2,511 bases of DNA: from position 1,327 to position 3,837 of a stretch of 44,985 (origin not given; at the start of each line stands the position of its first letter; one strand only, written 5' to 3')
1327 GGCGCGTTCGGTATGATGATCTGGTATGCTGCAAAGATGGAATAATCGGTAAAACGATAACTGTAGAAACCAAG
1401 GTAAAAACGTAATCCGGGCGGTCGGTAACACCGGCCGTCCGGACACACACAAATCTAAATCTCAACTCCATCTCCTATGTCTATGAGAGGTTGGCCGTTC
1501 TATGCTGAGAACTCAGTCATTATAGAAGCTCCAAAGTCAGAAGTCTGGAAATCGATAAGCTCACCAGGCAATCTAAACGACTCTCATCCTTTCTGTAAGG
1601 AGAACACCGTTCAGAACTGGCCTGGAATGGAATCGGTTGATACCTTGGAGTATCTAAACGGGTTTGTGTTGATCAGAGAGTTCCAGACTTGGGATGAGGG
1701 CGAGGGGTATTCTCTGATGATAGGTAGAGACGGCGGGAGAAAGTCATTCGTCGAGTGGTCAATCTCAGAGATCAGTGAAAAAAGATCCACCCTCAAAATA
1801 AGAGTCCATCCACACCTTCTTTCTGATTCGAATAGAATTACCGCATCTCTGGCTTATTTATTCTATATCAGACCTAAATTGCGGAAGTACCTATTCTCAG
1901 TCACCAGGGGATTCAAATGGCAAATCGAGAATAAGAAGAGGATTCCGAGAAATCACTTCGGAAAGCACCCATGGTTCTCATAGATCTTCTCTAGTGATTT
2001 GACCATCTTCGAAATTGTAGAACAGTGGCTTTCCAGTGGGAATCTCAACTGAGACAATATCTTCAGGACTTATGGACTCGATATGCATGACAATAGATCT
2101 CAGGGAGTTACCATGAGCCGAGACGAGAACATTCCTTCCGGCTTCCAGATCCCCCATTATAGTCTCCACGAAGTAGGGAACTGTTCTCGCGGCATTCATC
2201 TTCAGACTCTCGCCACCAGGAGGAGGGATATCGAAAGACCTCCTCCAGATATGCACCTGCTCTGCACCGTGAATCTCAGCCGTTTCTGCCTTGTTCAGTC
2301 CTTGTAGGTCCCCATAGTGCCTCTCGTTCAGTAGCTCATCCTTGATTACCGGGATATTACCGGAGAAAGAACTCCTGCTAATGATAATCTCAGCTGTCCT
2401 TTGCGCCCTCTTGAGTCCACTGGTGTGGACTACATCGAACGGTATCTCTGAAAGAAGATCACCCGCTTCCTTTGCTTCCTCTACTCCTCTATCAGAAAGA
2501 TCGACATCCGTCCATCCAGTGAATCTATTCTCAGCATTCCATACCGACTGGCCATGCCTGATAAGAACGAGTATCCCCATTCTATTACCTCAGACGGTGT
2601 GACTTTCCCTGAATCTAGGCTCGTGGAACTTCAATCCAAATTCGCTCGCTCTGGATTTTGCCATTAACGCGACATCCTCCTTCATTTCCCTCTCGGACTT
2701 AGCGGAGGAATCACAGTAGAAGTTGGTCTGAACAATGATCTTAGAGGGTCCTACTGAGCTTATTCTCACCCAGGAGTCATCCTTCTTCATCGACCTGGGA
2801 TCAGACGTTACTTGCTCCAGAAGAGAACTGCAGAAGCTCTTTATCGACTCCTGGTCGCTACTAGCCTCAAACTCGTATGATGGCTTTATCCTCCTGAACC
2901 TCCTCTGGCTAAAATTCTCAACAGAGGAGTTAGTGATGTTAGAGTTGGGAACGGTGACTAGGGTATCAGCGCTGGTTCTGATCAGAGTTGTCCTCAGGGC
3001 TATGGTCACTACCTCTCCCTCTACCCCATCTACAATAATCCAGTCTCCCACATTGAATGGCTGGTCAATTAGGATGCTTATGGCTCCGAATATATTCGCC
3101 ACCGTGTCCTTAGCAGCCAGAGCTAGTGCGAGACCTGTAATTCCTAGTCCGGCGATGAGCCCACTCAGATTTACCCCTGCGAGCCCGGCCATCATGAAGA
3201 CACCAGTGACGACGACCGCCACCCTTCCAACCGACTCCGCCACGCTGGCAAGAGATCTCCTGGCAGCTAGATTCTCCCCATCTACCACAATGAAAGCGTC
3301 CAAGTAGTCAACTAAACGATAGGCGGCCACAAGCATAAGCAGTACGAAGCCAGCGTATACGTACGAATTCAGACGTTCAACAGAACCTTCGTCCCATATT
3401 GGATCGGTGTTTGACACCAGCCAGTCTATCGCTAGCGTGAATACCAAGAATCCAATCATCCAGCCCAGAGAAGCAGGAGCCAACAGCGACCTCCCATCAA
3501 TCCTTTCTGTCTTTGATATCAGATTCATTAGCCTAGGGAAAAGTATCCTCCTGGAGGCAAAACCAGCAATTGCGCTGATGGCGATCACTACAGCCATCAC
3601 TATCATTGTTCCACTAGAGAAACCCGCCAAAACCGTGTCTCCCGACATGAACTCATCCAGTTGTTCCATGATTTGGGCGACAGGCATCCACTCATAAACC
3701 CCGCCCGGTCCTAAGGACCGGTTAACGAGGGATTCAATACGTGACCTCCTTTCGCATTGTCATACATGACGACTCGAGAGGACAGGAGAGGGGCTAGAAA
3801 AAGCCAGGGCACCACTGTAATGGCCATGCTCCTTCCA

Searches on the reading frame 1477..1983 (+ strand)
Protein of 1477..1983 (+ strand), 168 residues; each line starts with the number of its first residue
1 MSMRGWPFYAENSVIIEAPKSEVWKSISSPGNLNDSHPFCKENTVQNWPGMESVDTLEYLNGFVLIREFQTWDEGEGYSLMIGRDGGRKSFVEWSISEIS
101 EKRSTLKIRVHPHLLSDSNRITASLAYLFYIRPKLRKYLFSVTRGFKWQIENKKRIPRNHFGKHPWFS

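Call 5: search_protein_families(library=pfam, proteins=[window:1477-1983:+], max_evalue=0.001)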
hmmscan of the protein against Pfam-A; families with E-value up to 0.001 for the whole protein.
window:1477-1983:+ (168 aa): 1 family
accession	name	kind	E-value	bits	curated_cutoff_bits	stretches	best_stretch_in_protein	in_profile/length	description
PF10604.15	Polyketide_cyc2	-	7e-05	23.6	27.4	1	11-110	5-106/142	Polyketide cyclase / dehydrase and lipid transport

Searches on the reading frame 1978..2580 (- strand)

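Call 5: search_protein_families(library=pfam, proteins=[window:1978-2580:-], max_evalue=0.001)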
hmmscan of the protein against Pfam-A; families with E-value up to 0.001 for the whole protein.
window:1978-2580:- (200 aa): 1 family
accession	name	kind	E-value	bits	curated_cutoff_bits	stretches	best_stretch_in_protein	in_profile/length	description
PF00300.27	His_Phos_1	-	8.3e-44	150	21.7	1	4-192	1-183/194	Histidine phosphatase superfamily (branch 1)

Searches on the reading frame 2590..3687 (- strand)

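Call 5: search_protein_families(library=pfam, proteins=[window:2590-3687:-], max_evalue=0.001)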
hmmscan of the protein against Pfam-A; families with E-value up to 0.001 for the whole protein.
window:2590-3687:- (365 aa): 2 families
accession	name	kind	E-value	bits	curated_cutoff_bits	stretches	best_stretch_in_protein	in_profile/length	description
PF00924.24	MS_channel_2nd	-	2.1e-21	76.2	20.2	1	194-260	1-67/68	Mechanosensitive ion channel, beta-domain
PF21088.3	MS_channel_1st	-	2.2e-05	24.8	23.1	1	155-193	4-42/42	Mechanosensitive ion channel, transmembrane helices 2/3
